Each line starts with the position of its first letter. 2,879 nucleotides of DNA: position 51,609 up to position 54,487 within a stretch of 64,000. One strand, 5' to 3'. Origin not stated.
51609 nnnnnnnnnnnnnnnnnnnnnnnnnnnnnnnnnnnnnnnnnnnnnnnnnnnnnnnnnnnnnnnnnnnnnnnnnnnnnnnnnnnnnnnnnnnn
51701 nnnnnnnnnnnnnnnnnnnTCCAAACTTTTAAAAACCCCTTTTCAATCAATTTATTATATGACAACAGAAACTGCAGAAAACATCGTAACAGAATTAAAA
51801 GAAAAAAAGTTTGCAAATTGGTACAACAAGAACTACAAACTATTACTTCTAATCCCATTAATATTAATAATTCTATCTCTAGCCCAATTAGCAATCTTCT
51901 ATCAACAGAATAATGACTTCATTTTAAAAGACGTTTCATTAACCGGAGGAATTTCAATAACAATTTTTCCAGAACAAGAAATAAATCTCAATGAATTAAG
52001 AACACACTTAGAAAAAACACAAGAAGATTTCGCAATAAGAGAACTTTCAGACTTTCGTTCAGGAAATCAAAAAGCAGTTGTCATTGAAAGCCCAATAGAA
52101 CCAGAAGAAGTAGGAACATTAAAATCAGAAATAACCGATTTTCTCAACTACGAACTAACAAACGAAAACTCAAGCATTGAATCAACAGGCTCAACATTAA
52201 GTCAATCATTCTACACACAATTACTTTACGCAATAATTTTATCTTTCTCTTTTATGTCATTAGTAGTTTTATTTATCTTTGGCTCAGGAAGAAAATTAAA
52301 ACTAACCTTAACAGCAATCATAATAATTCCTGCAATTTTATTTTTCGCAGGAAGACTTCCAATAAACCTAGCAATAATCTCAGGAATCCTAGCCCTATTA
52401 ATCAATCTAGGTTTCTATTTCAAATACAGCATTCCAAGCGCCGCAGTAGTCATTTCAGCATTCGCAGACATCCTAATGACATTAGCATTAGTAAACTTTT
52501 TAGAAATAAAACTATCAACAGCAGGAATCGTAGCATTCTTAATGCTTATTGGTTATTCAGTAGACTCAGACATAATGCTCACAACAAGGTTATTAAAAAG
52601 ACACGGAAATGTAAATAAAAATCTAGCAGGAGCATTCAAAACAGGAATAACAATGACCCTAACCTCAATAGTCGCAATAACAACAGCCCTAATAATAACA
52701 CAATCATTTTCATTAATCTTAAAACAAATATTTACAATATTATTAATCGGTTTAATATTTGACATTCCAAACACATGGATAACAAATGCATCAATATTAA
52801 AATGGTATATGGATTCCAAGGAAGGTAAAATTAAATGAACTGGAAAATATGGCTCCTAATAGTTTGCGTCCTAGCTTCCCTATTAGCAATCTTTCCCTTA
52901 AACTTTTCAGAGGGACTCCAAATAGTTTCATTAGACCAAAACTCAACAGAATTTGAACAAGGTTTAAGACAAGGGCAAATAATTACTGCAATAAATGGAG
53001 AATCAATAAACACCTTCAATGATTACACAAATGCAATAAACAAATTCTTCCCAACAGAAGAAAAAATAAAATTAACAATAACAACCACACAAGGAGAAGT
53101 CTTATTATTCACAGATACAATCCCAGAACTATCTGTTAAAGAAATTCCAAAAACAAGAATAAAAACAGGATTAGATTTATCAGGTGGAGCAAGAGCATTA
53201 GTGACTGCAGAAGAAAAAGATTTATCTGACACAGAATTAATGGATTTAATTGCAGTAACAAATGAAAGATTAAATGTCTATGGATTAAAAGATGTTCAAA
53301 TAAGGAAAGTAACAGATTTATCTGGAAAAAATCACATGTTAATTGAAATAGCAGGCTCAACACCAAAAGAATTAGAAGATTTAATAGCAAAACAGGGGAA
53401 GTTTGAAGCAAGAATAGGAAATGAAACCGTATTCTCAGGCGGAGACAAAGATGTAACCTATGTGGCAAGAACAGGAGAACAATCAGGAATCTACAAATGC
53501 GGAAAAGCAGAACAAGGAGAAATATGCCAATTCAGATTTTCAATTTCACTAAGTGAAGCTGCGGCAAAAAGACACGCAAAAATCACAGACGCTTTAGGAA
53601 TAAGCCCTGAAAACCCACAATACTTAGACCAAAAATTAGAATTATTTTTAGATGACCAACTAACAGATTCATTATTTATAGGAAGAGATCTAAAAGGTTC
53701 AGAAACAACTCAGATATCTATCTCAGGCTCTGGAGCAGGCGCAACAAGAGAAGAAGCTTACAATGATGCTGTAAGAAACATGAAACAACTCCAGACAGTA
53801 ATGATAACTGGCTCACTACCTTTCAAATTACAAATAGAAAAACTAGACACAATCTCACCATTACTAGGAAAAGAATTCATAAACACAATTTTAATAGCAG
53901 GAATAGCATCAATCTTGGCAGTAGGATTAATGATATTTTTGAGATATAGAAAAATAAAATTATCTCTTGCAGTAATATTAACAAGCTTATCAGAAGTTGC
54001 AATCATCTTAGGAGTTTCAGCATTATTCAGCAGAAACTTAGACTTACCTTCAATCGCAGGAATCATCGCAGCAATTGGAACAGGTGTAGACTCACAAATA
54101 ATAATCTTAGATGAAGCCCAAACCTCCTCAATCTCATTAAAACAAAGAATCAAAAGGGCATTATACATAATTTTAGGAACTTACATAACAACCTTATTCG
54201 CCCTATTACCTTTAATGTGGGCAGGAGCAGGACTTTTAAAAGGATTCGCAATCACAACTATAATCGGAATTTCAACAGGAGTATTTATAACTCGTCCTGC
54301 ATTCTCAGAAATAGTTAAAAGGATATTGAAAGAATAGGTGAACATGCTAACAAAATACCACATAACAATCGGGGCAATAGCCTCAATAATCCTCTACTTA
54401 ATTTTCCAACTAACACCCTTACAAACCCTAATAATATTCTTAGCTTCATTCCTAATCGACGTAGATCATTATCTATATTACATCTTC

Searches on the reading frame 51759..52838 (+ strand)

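Call 64: search_protein_families(library=pfam, proteins=[window:51759-52838:+], max_evalue=0.00001)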
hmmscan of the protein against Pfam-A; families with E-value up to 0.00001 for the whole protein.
window:51759-52838:+ (359 aa): 1 family
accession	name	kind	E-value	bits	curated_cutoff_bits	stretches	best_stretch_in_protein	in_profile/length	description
PF02355.23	SecD_SecF_C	-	1.6e-22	80.2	20.5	1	204-351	35-187/189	Protein export membrane protein SecD/SecF, C-terminal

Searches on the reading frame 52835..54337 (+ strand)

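Call 64: search_protein_families(library=pfam, proteins=[window:52835-54337:+], max_evalue=0.00001)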
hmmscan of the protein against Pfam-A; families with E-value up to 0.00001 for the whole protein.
window:52835-54337:+ (500 aa): 1 family
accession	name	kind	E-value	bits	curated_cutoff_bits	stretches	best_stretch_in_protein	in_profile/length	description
PF02355.23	SecD_SecF_C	-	5.9e-17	62.1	20.5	1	331-484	12-173/189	Protein export membrane protein SecD/SecF, C-terminal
